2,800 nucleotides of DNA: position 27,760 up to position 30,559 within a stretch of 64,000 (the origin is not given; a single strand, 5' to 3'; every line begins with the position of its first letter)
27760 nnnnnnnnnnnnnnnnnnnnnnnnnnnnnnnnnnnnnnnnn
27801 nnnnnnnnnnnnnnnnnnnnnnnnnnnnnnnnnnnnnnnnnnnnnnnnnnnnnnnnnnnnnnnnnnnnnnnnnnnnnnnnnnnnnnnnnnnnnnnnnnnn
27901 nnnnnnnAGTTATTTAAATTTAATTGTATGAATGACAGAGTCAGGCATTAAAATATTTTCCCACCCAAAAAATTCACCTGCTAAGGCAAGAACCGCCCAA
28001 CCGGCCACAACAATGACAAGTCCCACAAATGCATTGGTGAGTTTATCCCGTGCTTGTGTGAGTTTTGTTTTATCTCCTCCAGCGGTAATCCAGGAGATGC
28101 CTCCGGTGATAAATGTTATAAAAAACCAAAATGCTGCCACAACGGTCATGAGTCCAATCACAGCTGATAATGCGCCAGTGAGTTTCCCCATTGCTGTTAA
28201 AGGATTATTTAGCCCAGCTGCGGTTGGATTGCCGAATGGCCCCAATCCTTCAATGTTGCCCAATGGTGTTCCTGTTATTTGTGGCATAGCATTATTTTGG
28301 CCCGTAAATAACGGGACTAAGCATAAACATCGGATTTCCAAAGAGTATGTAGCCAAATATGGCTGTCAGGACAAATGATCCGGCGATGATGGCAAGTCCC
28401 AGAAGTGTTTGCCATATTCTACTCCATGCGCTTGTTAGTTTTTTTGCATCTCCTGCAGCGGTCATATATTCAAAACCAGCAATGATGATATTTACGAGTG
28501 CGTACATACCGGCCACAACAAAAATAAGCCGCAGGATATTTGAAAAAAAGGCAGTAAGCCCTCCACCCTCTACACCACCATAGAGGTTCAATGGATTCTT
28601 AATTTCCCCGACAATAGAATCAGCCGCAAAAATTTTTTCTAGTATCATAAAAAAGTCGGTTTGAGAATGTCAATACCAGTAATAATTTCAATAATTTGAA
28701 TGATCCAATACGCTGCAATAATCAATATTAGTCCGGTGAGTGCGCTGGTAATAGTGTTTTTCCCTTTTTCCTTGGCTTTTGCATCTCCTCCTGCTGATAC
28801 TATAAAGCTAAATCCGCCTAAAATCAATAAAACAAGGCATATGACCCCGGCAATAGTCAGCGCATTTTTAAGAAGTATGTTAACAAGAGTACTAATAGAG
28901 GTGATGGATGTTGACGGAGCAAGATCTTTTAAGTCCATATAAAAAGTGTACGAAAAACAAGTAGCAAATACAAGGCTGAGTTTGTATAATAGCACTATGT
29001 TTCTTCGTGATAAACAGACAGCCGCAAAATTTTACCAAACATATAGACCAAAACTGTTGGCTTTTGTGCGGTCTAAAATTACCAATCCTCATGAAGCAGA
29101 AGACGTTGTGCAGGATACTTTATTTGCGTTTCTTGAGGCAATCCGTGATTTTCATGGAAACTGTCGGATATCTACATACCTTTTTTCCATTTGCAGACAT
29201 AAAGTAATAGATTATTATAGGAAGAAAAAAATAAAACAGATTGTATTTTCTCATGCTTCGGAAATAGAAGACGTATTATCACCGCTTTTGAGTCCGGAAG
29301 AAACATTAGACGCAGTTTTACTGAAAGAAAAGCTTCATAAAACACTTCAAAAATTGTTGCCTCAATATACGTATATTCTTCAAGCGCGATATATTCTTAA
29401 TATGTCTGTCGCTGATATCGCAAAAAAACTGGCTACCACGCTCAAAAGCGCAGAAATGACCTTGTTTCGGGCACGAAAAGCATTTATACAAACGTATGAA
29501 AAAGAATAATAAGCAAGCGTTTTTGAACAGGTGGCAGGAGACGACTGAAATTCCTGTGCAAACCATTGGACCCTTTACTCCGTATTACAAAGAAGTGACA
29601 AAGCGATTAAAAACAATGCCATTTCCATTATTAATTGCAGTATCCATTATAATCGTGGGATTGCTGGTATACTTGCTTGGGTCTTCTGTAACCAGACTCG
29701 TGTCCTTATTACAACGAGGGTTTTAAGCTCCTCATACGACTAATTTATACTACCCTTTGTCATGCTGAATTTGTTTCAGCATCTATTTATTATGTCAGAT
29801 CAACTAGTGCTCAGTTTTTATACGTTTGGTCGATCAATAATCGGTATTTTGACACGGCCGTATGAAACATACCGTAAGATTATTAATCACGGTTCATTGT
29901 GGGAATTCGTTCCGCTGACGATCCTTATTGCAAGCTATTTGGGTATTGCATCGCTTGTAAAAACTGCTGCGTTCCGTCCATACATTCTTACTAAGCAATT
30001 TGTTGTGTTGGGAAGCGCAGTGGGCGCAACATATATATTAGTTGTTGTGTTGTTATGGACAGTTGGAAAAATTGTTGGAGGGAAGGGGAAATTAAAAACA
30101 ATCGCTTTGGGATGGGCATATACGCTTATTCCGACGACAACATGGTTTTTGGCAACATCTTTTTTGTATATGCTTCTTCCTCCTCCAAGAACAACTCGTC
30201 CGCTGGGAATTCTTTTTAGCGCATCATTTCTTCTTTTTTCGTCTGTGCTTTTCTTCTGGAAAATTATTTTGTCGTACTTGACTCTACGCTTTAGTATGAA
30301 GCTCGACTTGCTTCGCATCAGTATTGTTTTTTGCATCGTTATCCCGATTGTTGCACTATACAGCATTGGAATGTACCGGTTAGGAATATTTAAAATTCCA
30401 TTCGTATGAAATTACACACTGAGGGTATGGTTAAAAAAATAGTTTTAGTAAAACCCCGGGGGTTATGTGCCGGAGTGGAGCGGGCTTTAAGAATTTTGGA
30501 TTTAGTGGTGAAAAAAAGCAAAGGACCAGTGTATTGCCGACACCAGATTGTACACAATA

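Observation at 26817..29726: Tandem array of six VirB2/T4SS-pilin paralogs divergently transcribed from an ECF sigma/anti-sigma pair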

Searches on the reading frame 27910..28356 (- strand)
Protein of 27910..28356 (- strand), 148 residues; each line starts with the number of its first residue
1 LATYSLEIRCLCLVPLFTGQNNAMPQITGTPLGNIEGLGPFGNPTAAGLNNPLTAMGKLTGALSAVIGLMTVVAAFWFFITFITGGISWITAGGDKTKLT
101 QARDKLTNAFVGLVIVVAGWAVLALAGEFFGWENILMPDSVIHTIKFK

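Call 3: search_protein_families(library=pfam, proteins=[window:27910-28356:-], max_evalue=0.1)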
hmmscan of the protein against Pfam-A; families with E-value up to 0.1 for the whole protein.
window:27910-28356:- (148 aa): 2 families
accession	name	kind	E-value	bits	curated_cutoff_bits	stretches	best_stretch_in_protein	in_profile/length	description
PF18895.5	T4SS_pilin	-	1.8e-05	25.2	26.6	1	58-122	4-67/71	Type IV secretion system pilin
PF10999.13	DUF2839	-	0.057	14.2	22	1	107-132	41-66/67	Protein of unknown function (DUF2839)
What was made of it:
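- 27910..28287 (-): p4 pilin paralog (125 aa); conserved N-tail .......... PF18895 at 25.2 bits (call 3).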

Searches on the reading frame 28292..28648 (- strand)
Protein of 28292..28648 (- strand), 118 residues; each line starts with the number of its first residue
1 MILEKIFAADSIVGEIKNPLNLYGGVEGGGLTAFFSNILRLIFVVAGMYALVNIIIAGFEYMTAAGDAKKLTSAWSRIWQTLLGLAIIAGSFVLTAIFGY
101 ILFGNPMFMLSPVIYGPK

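Call 3: search_protein_families(library=pfam, proteins=[window:28292-28648:-], max_evalue=0.1)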
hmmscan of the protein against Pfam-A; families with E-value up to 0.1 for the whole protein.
window:28292-28648:- (118 aa): 2 families
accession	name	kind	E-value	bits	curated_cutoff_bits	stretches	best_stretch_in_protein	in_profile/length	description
PF18895.5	T4SS_pilin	-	2.8e-05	24.5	26.6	1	30-93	4-63/71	Type IV secretion system pilin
PF00487.30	FA_desaturase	-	0.015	15.5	29.7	1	30-113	90-168/253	Fatty acid desaturase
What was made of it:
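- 28292..28648 (-): p5 pilin paralog (118 aa); its ATG overlaps the p6 stop (ATGA). PF18895 at 24.5 bits, just below the gathering score (call 3).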

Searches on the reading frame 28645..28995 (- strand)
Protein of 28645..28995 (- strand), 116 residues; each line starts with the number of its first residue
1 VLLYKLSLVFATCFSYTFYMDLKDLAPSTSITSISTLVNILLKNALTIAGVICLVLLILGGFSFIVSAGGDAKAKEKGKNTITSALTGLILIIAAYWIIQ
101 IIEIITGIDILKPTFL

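Call 3: search_protein_families(library=pfam, proteins=[window:28645-28995:-], max_evalue=0.1)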
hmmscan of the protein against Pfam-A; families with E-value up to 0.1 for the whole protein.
window:28645-28995:- (116 aa): 3 families
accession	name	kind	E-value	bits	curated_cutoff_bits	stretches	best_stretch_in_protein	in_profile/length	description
PF18895.5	T4SS_pilin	-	5.1e-08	33.3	26.6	1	33-101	4-70/71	Type IV secretion system pilin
PF16983.11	MFS_MOT1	-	0.012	16.3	30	1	30-98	17-86/111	Molybdate transporter of MFS superfamily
PF14219.11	DUF4328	-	0.078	13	27.2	0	56-106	114-165/166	Domain of unknown function (DUF4328)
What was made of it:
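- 28645..28938 (-): p6, first gene of the pilin array (97 aa from ATG 28938; the longest ORF from GTG 28995 gives 116 aa). PF18895 at 33.3 bits (call 3).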

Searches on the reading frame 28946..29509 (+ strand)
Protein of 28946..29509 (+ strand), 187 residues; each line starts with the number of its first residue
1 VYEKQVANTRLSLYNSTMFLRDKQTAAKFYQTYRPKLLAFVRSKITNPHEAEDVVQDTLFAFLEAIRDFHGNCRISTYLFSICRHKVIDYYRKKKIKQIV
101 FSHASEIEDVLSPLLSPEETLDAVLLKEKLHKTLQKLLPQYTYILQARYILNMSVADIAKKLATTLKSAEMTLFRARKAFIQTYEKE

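Call 3: search_protein_families(library=pfam, proteins=[window:28946-29509:+], max_evalue=0.1)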
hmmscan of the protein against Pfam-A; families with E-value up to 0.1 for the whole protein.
window:28946-29509:+ (187 aa): 4 families
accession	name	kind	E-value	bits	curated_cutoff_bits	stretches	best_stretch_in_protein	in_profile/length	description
PF04542.20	Sigma70_r2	-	1.4e-15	57.3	24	1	29-95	1-69/71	Sigma-70 region 2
PF08281.18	Sigma70_r4_2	-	1.4e-09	37.9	25.7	1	128-179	2-53/54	Sigma-70, region 4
PF09432.15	THP2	-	0.021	15.3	28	0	103-174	35-108/129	Tho complex subunit THP2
PF11199.13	DUF2891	-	0.032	13.7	25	1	75-160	175-258/325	Protein of unknown function (DUF2891)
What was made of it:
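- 28997..29509 (+): ECF-type sigma factor (170 aa). Sigma70_r2 + r4_2 (call 3).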

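Call 17: find_homologous_proteins(query=window:28997-29509:+, max_evalue=0.00001)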
Query window:28997-29509:+ (170 aa): 431 proteins with E <= 0.00001 among 529 candidates; the best 120 are listed.
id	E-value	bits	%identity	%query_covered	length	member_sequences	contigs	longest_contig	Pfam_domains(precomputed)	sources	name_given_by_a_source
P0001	6.5e-103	359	99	100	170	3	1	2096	PF04542.21,PF08281.19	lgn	-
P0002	1.2e-93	329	89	100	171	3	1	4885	PF04542.21,PF08281.19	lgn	-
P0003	6.3e-93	327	88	100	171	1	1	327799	PF04542.21,PF08281.19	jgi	jgi:RNA polymerase sigma-70 factor (ECF subfamily)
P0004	1.2e-89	316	87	100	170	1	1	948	PF04542.21,PF08281.19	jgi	-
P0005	4.3e-89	315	87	99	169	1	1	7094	PF04542.21,PF08281.19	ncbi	-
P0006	5.4e-89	314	86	100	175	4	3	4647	PF04542.21,PF08281.19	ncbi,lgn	-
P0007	1.2e-88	313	86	99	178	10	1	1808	PF04542.21,PF08281.19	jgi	jgi:RNA polymerase sigma-70 factor (ECF subfamily)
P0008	2.8e-88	312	86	99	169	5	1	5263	PF04542.21,PF08281.19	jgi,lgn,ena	-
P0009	1.5e-86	306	83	100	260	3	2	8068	PF04542.21,PF08281.19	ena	-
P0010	3.8e-85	302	82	100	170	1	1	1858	PF04542.21,PF08281.19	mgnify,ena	mgnify:CR=1 FL=1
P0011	1.2e-84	300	79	99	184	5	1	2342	PF04542.21,PF08281.19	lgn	-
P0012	2.0e-83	296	79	99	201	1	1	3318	PF04542.21,PF08281.19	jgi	jgi:RNA polymerase sigma-70 factor (ECF subfamily)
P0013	2.5e-82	293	80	99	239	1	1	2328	PF04542.21,PF08281.19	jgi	jgi:RNA polymerase sigma-70 factor (ECF subfamily)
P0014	6.8e-82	291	81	100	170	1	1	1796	PF04542.21,PF08281.19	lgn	-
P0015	2.8e-80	286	79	99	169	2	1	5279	PF04542.21,PF08281.19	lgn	-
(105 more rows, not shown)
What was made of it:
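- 28997..29509 (+): 431 homologs at E<=1e-5 in one search (call 17).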

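Call 19: find_related_loci(query=A2, collection=genome_contigs, flank=10000)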
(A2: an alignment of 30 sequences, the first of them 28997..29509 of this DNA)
Query A2 (170 aa) in genome_contigs; peptide patterns used: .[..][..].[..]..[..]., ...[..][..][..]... (x = any residue, [..] = any of these).
581 stretches matched a pattern; 434 encode a relative of the query (tblastn E <= 1e-3); the best 80 are kept; 80 distinct loci.
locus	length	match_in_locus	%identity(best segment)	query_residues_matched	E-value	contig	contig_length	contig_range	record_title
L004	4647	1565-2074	86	1-170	2e-97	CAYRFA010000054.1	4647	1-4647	MAG TPA_asm: uncultured Gammaproteobacteria bacterium isolate SRP050083_co2_70 genome assembly, contig: NODE_17905_lengt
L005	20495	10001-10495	64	4-168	2e-72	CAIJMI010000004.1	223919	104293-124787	Candidatus Gottesmanbacteria bacterium isolate LaPlata-b_bin-0620 genome assembly, contig: bin-0620:4/5, whole genome sh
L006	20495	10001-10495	59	4-168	7e-67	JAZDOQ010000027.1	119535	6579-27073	MAG: Candidatus Gottesmanbacteria bacterium isolate MEGAHIT-group-0.784 k141_6039922, whole genome shotgun sequence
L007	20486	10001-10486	61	4-165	9e-67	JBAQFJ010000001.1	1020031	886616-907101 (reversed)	MAG: Microgenomates group bacterium isolate MFD12003_ilm_asm_bin4 k127_26405, whole genome shotgun sequence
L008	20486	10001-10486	60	4-165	1e-65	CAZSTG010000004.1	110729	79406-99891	MAG TPA_asm: uncultured Gammaproteobacteria bacterium isolate SRP294416_co1_745 genome assembly, contig: NODE_151_length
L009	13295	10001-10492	57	4-167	1e-64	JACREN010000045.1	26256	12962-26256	MAG: Candidatus Gottesmanbacteria bacterium isolate NC_groundwater_1700_Pr3_B-0.1um_46_16 SR-2_scaffold_141_3446736, who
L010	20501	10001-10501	52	1-167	1e-62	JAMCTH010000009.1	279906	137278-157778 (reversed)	MAG: Patescibacteria group bacterium isolate FK_Sedi_A_Bin.175 NODE_19_length_279906_cov_6.31878, whole genome shotgun s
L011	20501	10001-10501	55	1-167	4e-62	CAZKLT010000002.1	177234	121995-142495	MAG TPA_asm: uncultured Gammaproteobacteria bacterium isolate SRP237561_co1_402 genome assembly, contig: NODE_83_length_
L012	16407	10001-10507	53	1-169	5e-62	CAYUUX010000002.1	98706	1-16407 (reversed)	MAG TPA_asm: uncultured Gammaproteobacteria bacterium isolate binchicken_co22_244 genome assembly, contig: NODE_208_leng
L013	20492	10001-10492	56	4-167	1e-61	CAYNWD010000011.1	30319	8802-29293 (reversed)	MAG TPA_asm: uncultured Gammaproteobacteria bacterium isolate binchicken_co38_90 genome assembly, contig: NODE_3109_leng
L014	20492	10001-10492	57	4-167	2e-61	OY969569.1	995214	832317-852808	MAG: Candidatus Gottesmanbacteria bacterium isolate MFD03899.bin.c.1 genome assembly, chromosome: 1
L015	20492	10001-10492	57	4-167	3e-61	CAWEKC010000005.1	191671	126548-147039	MAG: Candidatus Gottesmanbacteria bacterium isolate MFD05942.bin.1.195 genome assembly, contig: contig_76669, whole geno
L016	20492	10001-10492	54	4-167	8e-61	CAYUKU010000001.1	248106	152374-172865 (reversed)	MAG TPA_asm: uncultured Gammaproteobacteria bacterium isolate binchicken_co58_53 genome assembly, contig: NODE_30_length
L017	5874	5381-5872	55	4-167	6e-61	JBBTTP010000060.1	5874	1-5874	MAG: Patescibacteria group bacterium isolate H52-bin037_1 H52_bin037_1_000000000060, whole genome shotgun sequence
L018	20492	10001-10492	55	4-167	1e-60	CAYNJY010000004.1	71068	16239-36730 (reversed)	MAG TPA_asm: uncultured Gammaproteobacteria bacterium isolate ERP125453_co1_527 genome assembly, contig: NODE_220_length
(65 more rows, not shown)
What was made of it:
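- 28997..29509 (+): 434 genome stretches encode a relative, and the 80 loci kept are 44-86% identical (call 19).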

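Call 32: search_protein_families(library=ncbifam, proteins=[window:28997-29509:+], max_evalue=0.01)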
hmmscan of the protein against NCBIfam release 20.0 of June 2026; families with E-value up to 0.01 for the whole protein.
window:28997-29509:+ (170 aa): 98 families (the best 25 are shown)
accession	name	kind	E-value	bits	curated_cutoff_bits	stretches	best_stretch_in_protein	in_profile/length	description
TIGR02937.1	sigma70-ECF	superfamily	6.6e-26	90.9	42.9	1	9-161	3-159/165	sigma-70 family RNA polymerase sigma factor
TIGR02985.1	Sig70_bacteroi1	subfamily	1.2e-24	87.4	126.4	1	11-162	5-157/162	RNA polymerase sigma-70 factor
TIGR02943.1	Sig70_famx1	hypoth_equivalog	5.3e-22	78.6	162.2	2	11-92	6-87/188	RNA polymerase sigma-70 factor, TIGR02943 family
TIGR02950.1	SigM_subfam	subfamily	6e-21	74.9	147.95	1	12-166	5-157/159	RNA polymerase sigma factor, SigM family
TIGR02989.1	Sig-70_gvs1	subfamily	2.7e-20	72.9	124.55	1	9-163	3-154/158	RNA polymerase sigma-70 factor, Rhodopirellula/Verrucomicrobium family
NF008892.0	PRK11924.2-1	equivalog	8.9e-19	67.9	291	2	11-92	20-100/203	RNA polymerase sigma factor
NF007215.0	PRK09637.1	equivalog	3e-18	66.5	212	1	10-165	4-152/181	RNA polymerase sigma factor SigZ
TIGR02952.1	Sig70_famx2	equivalog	5.3e-18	65.5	206.45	1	4-161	8-164/170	ECF subfamily RNA polymerase sigma factor, BldN family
NF009173.0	PRK12520.1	equivalog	5.4e-18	65.4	255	1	12-82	7-77/191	RNA polymerase sigma factor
NF007220.0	PRK09639.1-5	equivalog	1.3e-17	64.2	260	1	10-169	6-166/181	RNA polymerase sigma factor SigX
TIGR02959.1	SigZ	equivalog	1.8e-17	63.7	168.65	1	14-166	2-147/170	RNA polymerase sigma factor SigZ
NF009184.0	PRK12532.1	equivalog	3e-17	63.1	276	1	15-86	13-85/195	RNA polymerase sigma factor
NF058625.1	sigma_PG0214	equivalog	4e-17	62.4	130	1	15-169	12-163/170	GFO_1088 family ECF-type sigma factor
NF008888.0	PRK11922.1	equivalog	2.9e-16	59.8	204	1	5-166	28-195/231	RNA polymerase sigma factor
NF009166.1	PRK12513.1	equivalog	3.2e-16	59.6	206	1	9-146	24-165/193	RNA polymerase sigma factor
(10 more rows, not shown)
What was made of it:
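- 28997..29509 (+): TIGR02937 at 90.9 bits against a cutoff of 42.9 (call 32).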

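Call 53: search_protein_families(library=pfam, proteins=[L015:2513-6247:+, L015:6252-7664:-, L015:10759-11376:+, L015:11334-12494:+, L015:12494-13570:+, L015:13567-14223:+, L015:14126-14707:+, L015:15020-15931:+, L015:15850-16839:+, L015:16683-17756:+], max_evalue=0.001)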
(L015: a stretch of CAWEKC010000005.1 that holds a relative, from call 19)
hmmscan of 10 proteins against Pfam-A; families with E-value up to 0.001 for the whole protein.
L015:2513-6247:+ (1244 aa): 0 families

L015:6252-7664:- (470 aa): 0 families

L015:10759-11376:+ (205 aa): 1 family
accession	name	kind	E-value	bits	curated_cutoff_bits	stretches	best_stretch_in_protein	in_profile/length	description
PF04893.22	Yip1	-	2.3e-09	37.8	28.6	1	17-193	1-171/173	Yip1 domain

L015:11334-12494:+ (386 aa): 1 family
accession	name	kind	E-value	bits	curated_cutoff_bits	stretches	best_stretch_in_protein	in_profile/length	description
PF00368.23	HMG-CoA_red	-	2.5e-119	399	27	1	22-383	2-368/368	Hydroxymethylglutaryl-coenzyme A reductase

L015:12494-13570:+ (358 aa): 3 families
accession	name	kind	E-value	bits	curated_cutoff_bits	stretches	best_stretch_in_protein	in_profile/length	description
PF08541.16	ACP_syn_III_C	-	3.5e-12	46.7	26.6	1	229-317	1-89/90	3-Oxoacyl-[acyl-carrier-protein (ACP)] synthase III C terminal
PF08540.16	HMG_CoA_synt_C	-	1.6e-05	25.1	25.1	0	263-314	141-197/280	Hydroxymethylglutaryl-coenzyme A synthase C terminal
PF08545.16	ACP_syn_III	-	0.0002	21.6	24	1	107-162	2-60/80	3-Oxoacyl-[acyl-carrier-protein (ACP)] synthase III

L015:13567-14223:+ (218 aa): 3 families
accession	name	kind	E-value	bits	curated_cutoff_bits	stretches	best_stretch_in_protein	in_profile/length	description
PF00108.29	Thiolase_N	-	8.8e-29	101.1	26.4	1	3-187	1-202/260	Thiolase, N-terminal domain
PF00109.32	ketoacyl-synt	-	2.3e-10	41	20.8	1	64-119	155-210/252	Beta-ketoacyl synthase, N-terminal domain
PF08545.16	ACP_syn_III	-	0.00022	21.5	24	1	78-124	2-49/80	3-Oxoacyl-[acyl-carrier-protein (ACP)] synthase III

L015:14126-14707:+ (193 aa): 2 families
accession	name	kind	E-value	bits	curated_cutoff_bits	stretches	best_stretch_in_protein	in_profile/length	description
PF22691.2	Thiolase_C_1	-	6.1e-44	149.7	28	1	48-193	3-144/144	Thiolase C-terminal domain-like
PF02803.24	Thiolase_C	-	3e-10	40.2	27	1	71-175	29-113/123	Thiolase, C-terminal domain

L015:15020-15931:+ (303 aa): 1 family
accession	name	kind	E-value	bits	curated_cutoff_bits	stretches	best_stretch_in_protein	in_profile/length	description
PF00288.32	GHMP_kinases_N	-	3.7e-16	59.5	22.3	1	54-142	2-87/87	GHMP kinases N terminal domain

L015:15850-16839:+ (329 aa): 3 families
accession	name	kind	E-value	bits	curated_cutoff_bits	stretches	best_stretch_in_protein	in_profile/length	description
PF08544.19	GHMP_kinases_C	-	1.2e-14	54.9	21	1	234-309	2-80/85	GHMP kinases C terminal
PF00288.32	GHMP_kinases_N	-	4.9e-13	49.5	22.3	1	85-169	5-87/87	GHMP kinases N terminal domain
PF10509.15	GalKase_gal_bdg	-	0.00081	19.4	23.1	0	22-59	7-44/49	Galactokinase galactose-binding signature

L015:16683-17756:+ (357 aa): 3 families
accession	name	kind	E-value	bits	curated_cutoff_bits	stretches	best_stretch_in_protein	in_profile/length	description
PF22700.2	MVD-like_N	-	3.8e-51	173.3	27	1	58-198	1-148/157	Diphosphomevalonate decarboxylase-like N-terminal domain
PF18376.6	MDD_C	-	5.6e-21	75.6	23.2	1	215-344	2-135/186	Mevalonate 5-diphosphate decarboxylase C-terminal domain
PF00288.32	GHMP_kinases_N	-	9.3e-09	35.8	22.3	1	121-184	8-69/87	GHMP kinases N terminal domain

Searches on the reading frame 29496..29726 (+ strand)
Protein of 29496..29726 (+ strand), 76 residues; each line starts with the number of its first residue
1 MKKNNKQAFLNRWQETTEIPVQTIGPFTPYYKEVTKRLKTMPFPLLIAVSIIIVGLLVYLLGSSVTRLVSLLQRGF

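Call 3: search_protein_families(library=pfam, proteins=[window:29496-29726:+], max_evalue=0.1)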
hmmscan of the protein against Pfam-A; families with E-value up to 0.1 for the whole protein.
window:29496-29726:+ (76 aa): 0 families

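Call 32: search_protein_families(library=ncbifam, proteins=[window:29496-29726:+], max_evalue=0.01)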
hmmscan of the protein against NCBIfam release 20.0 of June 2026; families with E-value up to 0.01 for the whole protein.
window:29496-29726:+ (76 aa): 1 family
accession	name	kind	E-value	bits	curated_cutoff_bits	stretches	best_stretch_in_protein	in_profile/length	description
TIGR04391.1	CcmD_alt_fam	subfamily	0.0086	16.1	24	0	44-61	2-19/36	CcmD family protein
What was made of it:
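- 29496..29726 (+): Conserved 76-aa single-TM protein that overlaps the sigma stop; candidate minimal anti-sigma. No Pfam or NCBIfam family (calls 3, 32).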

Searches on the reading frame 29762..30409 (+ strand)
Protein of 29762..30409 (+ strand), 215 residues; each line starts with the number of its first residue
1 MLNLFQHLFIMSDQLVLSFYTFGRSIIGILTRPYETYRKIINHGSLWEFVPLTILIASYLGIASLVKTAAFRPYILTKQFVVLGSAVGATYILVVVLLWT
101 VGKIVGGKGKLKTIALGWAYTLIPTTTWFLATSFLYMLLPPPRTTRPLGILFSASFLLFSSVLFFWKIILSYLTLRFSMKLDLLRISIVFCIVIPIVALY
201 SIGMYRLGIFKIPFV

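Call 7: search_protein_families(library=pfam, proteins=[window:29762-30409:+], max_evalue=0.01)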
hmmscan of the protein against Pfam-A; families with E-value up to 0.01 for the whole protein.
window:29762-30409:+ (215 aa): 1 family
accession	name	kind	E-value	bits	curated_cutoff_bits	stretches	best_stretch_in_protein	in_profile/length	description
PF04893.22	Yip1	-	1e-12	48.7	28.6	1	27-202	1-170/173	Yip1 domain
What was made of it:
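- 29762..30409 (+): Yip1-domain membrane protein (true start probably ATG 29792), third member of the conserved sigma module. PF04893 at 48.7 bits (call 7).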
